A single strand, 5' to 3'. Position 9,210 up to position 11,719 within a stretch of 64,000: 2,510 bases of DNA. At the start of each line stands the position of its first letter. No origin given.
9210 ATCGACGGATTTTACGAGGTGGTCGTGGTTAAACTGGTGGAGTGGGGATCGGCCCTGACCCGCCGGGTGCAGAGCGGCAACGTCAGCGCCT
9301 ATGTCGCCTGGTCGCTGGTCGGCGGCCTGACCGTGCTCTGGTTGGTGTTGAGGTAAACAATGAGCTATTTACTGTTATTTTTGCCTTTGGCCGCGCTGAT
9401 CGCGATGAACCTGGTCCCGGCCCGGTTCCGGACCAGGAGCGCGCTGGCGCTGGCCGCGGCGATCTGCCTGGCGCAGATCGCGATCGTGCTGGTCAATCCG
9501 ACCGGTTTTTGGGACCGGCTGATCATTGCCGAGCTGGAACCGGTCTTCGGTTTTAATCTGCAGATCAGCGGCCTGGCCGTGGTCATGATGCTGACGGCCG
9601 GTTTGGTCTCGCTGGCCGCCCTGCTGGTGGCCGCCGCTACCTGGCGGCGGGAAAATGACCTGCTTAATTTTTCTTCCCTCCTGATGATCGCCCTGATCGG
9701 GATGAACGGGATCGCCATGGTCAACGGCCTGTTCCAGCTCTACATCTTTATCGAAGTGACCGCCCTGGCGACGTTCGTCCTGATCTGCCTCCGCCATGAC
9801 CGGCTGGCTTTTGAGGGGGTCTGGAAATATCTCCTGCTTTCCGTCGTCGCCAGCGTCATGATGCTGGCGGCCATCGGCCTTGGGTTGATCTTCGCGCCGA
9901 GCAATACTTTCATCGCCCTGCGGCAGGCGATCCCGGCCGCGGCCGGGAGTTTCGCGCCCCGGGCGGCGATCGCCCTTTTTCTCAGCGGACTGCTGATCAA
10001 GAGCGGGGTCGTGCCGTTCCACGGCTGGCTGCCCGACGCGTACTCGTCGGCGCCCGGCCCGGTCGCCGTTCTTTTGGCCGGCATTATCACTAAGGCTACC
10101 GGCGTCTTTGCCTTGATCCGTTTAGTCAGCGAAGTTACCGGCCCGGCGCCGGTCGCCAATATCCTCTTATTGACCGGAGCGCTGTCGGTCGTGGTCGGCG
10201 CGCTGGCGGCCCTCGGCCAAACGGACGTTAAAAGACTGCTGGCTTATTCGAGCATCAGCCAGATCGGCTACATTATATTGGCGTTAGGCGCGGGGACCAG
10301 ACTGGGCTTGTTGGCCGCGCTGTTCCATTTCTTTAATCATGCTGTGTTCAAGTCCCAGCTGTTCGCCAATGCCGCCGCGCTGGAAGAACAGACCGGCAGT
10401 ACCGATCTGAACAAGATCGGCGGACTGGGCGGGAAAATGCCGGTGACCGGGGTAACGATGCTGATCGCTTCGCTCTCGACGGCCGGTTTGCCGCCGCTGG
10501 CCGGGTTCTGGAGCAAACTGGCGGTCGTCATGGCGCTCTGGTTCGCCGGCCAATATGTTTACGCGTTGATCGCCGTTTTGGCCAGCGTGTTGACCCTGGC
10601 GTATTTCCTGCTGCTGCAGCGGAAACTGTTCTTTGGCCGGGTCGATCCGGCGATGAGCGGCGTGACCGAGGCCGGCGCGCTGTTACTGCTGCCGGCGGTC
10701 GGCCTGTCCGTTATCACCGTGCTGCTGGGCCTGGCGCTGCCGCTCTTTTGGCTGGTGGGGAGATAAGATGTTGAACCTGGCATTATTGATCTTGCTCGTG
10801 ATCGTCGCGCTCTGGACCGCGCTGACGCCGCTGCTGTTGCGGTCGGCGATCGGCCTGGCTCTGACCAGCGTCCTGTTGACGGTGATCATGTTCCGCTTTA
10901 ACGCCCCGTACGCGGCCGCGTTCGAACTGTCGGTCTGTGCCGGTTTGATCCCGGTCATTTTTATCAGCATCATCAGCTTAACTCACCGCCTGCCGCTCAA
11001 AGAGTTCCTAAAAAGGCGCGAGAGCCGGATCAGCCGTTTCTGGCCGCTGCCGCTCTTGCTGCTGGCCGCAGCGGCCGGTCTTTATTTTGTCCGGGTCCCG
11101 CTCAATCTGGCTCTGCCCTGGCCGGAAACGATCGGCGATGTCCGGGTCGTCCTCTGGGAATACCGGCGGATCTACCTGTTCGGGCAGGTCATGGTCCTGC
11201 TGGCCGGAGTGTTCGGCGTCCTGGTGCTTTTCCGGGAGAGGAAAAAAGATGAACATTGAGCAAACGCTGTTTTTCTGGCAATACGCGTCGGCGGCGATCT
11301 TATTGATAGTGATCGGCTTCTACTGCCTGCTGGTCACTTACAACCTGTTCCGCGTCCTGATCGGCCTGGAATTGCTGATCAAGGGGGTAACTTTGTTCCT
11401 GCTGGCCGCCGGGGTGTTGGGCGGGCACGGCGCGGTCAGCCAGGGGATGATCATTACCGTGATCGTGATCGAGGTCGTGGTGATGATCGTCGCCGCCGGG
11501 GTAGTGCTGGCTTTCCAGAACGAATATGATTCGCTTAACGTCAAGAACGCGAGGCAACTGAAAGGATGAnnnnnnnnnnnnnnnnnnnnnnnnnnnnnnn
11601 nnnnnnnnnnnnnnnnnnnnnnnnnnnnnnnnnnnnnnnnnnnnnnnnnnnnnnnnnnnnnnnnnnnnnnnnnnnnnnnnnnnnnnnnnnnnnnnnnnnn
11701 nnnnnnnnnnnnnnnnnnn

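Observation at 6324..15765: Complete Mbh/Mrp-type group 4 energy-converting [NiFe]-hydrogenase operon with catalytic cysteines intact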

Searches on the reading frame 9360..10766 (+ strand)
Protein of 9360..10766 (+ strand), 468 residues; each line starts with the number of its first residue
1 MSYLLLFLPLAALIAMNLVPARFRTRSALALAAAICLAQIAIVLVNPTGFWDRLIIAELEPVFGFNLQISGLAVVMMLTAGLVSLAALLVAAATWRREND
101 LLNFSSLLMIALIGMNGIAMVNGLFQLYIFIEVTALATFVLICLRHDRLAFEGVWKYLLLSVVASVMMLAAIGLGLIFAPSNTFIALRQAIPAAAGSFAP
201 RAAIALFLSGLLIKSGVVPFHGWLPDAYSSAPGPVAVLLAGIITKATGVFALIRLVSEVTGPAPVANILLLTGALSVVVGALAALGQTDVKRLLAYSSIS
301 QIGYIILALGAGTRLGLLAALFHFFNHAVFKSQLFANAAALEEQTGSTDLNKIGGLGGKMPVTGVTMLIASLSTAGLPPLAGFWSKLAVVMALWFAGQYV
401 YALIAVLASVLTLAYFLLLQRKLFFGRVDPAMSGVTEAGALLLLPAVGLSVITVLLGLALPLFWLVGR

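Call 5: search_protein_families(library=pfam, proteins=[window:9360-10766:+], max_evalue=0.01)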
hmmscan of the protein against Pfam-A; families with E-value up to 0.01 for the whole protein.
window:9360-10766:+ (468 aa): 1 family
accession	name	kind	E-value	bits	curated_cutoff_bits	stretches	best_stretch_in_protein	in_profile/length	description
PF00361.26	Proton_antipo_M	-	4e-64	217.1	21.5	1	123-412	3-294/294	NADH:quinone oxidoreductase/Mrp antiporter, TM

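Call 6: search_protein_families(library=ncbifam, proteins=[window:9360-10766:+], max_evalue=0.001)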
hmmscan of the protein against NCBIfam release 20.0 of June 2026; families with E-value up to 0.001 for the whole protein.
window:9360-10766:+ (468 aa): 76 families (the best 25 are shown)
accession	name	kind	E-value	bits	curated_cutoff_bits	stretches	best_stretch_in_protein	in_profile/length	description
NF006240.0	PRK08376.1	subfamily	1.1e-72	245.7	662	1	68-458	87-490/521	putative monovalent cation/H+ antiporter subunit D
NF006419.0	PRK08668.1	equivalog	1.9e-72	244.9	617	1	5-459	7-466/613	NADH dehydrogenase subunit M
TIGR01770.1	NDH_I_N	subfamily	1.9e-65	221.7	332.6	1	10-445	15-456/472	NADH-quinone oxidoreductase subunit NuoN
NF006241.0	PRK08377.1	equivalog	6e-64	216.8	645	1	36-460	43-463/494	NADH dehydrogenase subunit N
TIGR01972.1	NDH_I_M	subfamily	1e-63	215.7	263.8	1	4-458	3-466/486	NADH-quinone oxidoreductase subunit M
NF009306.0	PRK12663.1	equivalog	6.3e-60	203.4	542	1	5-462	5-469/498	Na+/H+ antiporter subunit D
NF006238.0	PRK08375.1-4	equivalog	1.2e-58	199.2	626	1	7-432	11-437/531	putative monovalent cation/H+ antiporter subunit D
NF005818.0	PRK07691.1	equivalog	1.7e-58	198.8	586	1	5-459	9-468/496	Na+/H+ antiporter subunit D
NF005086.0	PRK06521.1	equivalog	8.7e-57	193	667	1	4-411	14-432/669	hydrogenase 4 subunit B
NF004440.0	PRK05777.1-3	equivalog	6.9e-56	190.1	519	1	36-454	38-458/477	NADH-quinone oxidoreductase subunit NuoN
NF009287.0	PRK12647.1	equivalog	8.7e-56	189.9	937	1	5-459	6-466/773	putative monovalent cation/H+ antiporter subunit A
NF009288.0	PRK12648.1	equivalog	1.7e-55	188.6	1104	1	4-459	5-470/954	monovalent cation/H+ antiporter subunit A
NF009305.0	PRK12662.1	equivalog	7.3e-53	180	700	1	7-458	11-474/492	putative monovalent cation/H+ antiporter subunit D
NF009308.0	PRK12665.1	equivalog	4e-52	177.4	585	1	14-435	24-449/531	Na+/H+ antiporter subunit D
NF009285.0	PRK12645.1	equivalog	9.2e-50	169.7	1028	1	64-458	71-491/804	Na+/H+ antiporter subunit A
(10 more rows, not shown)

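Call 41: search_solved_structures(query=window:9360-10766:+, max_evalue=1e-15)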
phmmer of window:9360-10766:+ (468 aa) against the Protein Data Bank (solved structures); distinct sequences matched with E-value up to 1e-15: 78 (the best 60 are shown).
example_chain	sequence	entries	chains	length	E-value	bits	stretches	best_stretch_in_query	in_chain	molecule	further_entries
6cfw_H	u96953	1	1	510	1.9e-54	188.5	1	71-458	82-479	Monovalent cation/H+ antiporter subunit D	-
7qru_D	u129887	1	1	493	8e-51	176.6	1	56-463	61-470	Na+/H+ antiporter subunit D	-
6u8y_H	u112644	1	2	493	1.7e-48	168.9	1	35-464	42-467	NADH dehydrogenase subunit N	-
6u8y_X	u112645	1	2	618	4.2e-41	144.5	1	63-460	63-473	NADH dehydrogenase subunit M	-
7d3u_D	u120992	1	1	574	5.5e-39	137.6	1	3-434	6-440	Monovalent Na+/H+ antiporter subunit D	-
7qru_A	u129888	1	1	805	1.6e-38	136.1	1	61-457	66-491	Na+/H+ antiporter subunit A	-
6z16_A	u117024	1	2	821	8.6e-38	133.6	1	64-458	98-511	Multisubunit Na+/H+ antiporter, A subunit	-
8qby_N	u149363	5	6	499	9.6e-38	133.5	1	81-450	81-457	NADH-quinone oxidoreductase subunit N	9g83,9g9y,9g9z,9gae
6z16_D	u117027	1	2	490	5.7e-37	130.9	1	4-458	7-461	Multisubunit Na+/H+ antiporter, D subunit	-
6hum_F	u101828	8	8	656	1.5e-36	129.6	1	67-425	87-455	NADH dehydrogenase subunit 5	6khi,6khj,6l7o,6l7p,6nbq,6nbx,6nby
7ar7_N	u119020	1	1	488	2.6e-36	128.8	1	77-428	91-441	NADH-ubiquinone oxidoreductase chain 2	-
7a23_I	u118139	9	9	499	3.1e-36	128.5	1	77-428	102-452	Nad2m | NADH-ubiquinone oxidoreductase chain 2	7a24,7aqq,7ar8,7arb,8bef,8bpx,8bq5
6tjv_D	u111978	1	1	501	3.3e-36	128.4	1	3-465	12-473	NADH dehydrogenase subunit 4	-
6hum_B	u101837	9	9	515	1.2e-34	123.2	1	80-424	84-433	NAD(P)H-quinone oxidoreductase subunit 2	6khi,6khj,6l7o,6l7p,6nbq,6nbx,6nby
8e73_2M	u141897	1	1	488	2.1e-34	122.5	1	79-428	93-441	Nad2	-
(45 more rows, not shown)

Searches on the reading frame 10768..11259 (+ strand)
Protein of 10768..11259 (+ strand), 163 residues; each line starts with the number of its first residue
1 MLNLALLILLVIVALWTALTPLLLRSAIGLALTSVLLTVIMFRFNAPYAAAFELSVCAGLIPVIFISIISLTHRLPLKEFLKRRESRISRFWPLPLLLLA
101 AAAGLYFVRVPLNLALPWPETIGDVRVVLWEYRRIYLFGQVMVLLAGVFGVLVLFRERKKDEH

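Call 5: search_protein_families(library=pfam, proteins=[window:10768-11259:+], max_evalue=0.01)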
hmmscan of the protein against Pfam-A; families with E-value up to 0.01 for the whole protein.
window:10768-11259:+ (163 aa): 2 families
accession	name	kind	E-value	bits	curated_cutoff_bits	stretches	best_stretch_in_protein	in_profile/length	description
PF00499.25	Oxidored_q3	-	4.9e-06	26.8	33.2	1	14-153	2-145/146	NADH-ubiquinone/plastoquinone oxidoreductase chain 6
PF13244.11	MbhD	-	0.00029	21.4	27.2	1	8-73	1-66/67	MBH, subunit D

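Call 6: search_protein_families(library=ncbifam, proteins=[window:10768-11259:+], max_evalue=0.001)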
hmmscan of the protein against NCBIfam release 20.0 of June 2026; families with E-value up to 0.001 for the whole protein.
window:10768-11259:+ (163 aa): 3 families
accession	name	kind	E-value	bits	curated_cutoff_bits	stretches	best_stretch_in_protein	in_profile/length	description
NF009159.0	PRK12504.1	equivalog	2.8e-08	33.9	141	1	2-78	6-78/178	DUF4040 domain-containing protein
NF006242.0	PRK08378.1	subfamily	7.1e-06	26.5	98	1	3-75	8-80/85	hypothetical protein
NF009161.0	PRK12507.1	equivalog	7.5e-06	25.3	272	0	2-78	12-87/336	putative monovalent cation/H+ antiporter subunit B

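Call 25: search_solved_structures(query=window:10768-11259:+, max_evalue=10, show_alignments=3)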
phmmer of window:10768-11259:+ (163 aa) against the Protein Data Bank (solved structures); distinct sequences matched with E-value up to 10: 6.
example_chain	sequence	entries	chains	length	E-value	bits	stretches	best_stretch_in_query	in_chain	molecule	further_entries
6u8y_D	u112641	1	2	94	9e-05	26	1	7-79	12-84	DUF4040 domain-containing protein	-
6cfw_D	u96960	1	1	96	0.18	15.3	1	11-74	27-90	MBH subunit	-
8xpo_L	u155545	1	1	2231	0.97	12.9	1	49-138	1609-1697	RNA-directed RNA polymerase L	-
7p61_J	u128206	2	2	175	1.4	12.4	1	12-101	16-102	NADH-quinone oxidoreductase subunit J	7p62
7p64_J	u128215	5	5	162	1.7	12.1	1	11-100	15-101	NADH-quinone oxidoreductase subunit J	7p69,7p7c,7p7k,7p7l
3rko_J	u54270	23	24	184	2.4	11.6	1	12-101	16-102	NADH-QUINONE OXIDOREDUCTASE SUBUNIT J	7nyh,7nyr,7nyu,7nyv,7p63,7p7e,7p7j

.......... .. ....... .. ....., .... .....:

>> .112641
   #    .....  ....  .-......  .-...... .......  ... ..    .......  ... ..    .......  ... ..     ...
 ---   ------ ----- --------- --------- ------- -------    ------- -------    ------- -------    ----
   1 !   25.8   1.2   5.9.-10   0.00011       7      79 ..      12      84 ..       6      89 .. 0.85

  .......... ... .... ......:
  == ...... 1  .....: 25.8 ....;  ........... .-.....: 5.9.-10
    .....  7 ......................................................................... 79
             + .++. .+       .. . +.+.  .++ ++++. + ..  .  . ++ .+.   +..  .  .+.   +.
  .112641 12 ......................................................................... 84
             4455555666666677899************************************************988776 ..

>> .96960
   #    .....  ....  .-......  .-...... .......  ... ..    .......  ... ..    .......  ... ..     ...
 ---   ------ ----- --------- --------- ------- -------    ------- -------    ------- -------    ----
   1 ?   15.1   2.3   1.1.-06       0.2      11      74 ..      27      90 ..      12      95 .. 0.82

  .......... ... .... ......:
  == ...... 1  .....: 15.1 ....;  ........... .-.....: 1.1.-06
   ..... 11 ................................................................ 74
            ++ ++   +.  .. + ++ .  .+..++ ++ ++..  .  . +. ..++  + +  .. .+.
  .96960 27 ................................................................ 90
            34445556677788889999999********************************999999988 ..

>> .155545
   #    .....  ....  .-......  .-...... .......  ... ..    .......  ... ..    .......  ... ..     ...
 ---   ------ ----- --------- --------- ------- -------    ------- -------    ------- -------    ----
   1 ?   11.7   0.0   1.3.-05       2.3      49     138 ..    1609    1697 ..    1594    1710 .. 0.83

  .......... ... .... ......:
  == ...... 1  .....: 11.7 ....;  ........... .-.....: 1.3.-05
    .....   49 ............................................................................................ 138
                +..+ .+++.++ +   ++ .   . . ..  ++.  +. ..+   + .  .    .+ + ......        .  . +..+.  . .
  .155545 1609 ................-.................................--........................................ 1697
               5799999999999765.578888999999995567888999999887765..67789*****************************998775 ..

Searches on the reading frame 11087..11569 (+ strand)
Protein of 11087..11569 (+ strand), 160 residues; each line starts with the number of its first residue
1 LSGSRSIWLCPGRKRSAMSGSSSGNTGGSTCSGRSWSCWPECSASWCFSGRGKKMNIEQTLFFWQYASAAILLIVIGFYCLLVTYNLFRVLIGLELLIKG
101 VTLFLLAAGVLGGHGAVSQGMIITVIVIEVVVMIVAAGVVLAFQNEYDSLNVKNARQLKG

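Call 5: search_protein_families(library=pfam, proteins=[window:11087-11569:+], max_evalue=0.01)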
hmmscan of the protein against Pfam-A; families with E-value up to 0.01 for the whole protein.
window:11087-11569:+ (160 aa): 1 family
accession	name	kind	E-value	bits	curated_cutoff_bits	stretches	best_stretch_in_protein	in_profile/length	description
PF00420.29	Oxidored_q2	-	8.5e-15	54.7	26.1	1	68-160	4-95/95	NADH-ubiquinone/plastoquinone oxidoreductase chain 4L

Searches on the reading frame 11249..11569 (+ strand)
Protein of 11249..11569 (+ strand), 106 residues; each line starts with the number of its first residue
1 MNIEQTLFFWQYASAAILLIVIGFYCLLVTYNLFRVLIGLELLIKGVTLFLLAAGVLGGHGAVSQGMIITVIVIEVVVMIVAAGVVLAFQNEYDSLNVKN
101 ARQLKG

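Call 6: search_protein_families(library=ncbifam, proteins=[window:11249-11569:+], max_evalue=0.001)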
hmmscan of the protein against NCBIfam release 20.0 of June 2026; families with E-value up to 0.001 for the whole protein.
window:11249-11569:+ (106 aa): 8 families
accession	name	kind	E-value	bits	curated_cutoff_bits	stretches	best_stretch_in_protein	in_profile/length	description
NF006250.0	PRK08388.1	equivalog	1.1e-08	35.5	137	1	10-55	4-48/119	putative monovalent cation/H+ antiporter subunit C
NF004322.0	PRK05715.1-4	equivalog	2.2e-07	30.8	128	1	12-105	9-103/104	NADH-quinone oxidoreductase subunit NuoK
NF005621.0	PRK07375.1-6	equivalog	1.9e-06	27.7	126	1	14-104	12-116/120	putative monovalent cation/H+ antiporter subunit C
NF004319.0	PRK05715.1-1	equivalog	2.9e-06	27.4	101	1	15-106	11-100/100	NADH-quinone oxidoreductase subunit NuoK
NF004320.0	PRK05715.1-2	equivalog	2.4e-05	24.3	57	1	11-105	5-98/99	NADH-quinone oxidoreductase subunit NuoK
NF005618.0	PRK07375.1-3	equivalog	3.2e-05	24.1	107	1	15-59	11-55/119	putative monovalent cation/H+ antiporter subunit C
NF006372.0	PRK08600.1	equivalog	0.00025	21.1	127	0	18-105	11-107/113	Na(+)/H(+) antiporter subunit C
NF005624.0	PRK07375.2-3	equivalog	0.00096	19.3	95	0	14-83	9-80/105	cation:proton antiporter subunit C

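Call 83: search_solved_structures(query=window:11249-11569:+, max_evalue=10, show_alignments=5)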
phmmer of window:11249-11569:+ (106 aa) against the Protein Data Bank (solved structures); distinct sequences matched with E-value up to 10: 13.
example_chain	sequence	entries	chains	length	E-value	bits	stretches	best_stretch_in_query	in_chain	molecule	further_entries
6u8y_G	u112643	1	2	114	5.5e-11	46.2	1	12-106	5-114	Monovalent cation/H+ antiporter subunit C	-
6cfw_G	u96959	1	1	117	3.4e-07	34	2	9-61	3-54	Monovalent cation/H+ antiporter subunit C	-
6hum_E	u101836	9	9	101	7.5e-06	29.7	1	16-103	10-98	NAD(P)H-quinone oxidoreductase subunit 4L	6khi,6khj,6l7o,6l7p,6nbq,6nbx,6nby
3rko_K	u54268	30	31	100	0.0001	26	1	16-106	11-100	NADH-QUINONE OXIDOREDUCTASE SUBUNIT K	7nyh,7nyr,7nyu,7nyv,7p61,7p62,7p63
7eu3_E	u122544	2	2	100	0.0021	21.8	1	15-86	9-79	NAD(P)H-quinone oxidoreductase subunit 4L, chloroplastic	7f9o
4he8_K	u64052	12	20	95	0.011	19.5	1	12-106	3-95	NADH-quinone oxidoreductase subunit 11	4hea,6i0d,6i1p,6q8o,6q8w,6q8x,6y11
9grx_E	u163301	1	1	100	0.013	19.3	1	17-87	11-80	NAD(P)H-quinone oxidoreductase subunit 4L, chloroplastic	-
7wff_E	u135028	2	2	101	0.017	19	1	17-88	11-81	NAD(P)H-quinone oxidoreductase subunit 4L, chloroplastic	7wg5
9t5x_V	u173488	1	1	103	0.018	18.9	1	16-75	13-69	NADH-quinone oxidoreductase subunit K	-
9rbf_V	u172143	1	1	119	0.03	18.1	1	16-90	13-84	NuoK-86 nascent peptide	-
7qru_C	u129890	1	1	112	0.64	13.9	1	18-59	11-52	Na(+)/H(+) antiporter subunit C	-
7d3u_C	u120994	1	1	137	2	12.3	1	17-56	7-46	Monovalent Na+/H+ antiporter subunit C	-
6z16_C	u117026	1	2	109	4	11.3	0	25-61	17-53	Multisubunit Na+/H+ antiporter, C subunit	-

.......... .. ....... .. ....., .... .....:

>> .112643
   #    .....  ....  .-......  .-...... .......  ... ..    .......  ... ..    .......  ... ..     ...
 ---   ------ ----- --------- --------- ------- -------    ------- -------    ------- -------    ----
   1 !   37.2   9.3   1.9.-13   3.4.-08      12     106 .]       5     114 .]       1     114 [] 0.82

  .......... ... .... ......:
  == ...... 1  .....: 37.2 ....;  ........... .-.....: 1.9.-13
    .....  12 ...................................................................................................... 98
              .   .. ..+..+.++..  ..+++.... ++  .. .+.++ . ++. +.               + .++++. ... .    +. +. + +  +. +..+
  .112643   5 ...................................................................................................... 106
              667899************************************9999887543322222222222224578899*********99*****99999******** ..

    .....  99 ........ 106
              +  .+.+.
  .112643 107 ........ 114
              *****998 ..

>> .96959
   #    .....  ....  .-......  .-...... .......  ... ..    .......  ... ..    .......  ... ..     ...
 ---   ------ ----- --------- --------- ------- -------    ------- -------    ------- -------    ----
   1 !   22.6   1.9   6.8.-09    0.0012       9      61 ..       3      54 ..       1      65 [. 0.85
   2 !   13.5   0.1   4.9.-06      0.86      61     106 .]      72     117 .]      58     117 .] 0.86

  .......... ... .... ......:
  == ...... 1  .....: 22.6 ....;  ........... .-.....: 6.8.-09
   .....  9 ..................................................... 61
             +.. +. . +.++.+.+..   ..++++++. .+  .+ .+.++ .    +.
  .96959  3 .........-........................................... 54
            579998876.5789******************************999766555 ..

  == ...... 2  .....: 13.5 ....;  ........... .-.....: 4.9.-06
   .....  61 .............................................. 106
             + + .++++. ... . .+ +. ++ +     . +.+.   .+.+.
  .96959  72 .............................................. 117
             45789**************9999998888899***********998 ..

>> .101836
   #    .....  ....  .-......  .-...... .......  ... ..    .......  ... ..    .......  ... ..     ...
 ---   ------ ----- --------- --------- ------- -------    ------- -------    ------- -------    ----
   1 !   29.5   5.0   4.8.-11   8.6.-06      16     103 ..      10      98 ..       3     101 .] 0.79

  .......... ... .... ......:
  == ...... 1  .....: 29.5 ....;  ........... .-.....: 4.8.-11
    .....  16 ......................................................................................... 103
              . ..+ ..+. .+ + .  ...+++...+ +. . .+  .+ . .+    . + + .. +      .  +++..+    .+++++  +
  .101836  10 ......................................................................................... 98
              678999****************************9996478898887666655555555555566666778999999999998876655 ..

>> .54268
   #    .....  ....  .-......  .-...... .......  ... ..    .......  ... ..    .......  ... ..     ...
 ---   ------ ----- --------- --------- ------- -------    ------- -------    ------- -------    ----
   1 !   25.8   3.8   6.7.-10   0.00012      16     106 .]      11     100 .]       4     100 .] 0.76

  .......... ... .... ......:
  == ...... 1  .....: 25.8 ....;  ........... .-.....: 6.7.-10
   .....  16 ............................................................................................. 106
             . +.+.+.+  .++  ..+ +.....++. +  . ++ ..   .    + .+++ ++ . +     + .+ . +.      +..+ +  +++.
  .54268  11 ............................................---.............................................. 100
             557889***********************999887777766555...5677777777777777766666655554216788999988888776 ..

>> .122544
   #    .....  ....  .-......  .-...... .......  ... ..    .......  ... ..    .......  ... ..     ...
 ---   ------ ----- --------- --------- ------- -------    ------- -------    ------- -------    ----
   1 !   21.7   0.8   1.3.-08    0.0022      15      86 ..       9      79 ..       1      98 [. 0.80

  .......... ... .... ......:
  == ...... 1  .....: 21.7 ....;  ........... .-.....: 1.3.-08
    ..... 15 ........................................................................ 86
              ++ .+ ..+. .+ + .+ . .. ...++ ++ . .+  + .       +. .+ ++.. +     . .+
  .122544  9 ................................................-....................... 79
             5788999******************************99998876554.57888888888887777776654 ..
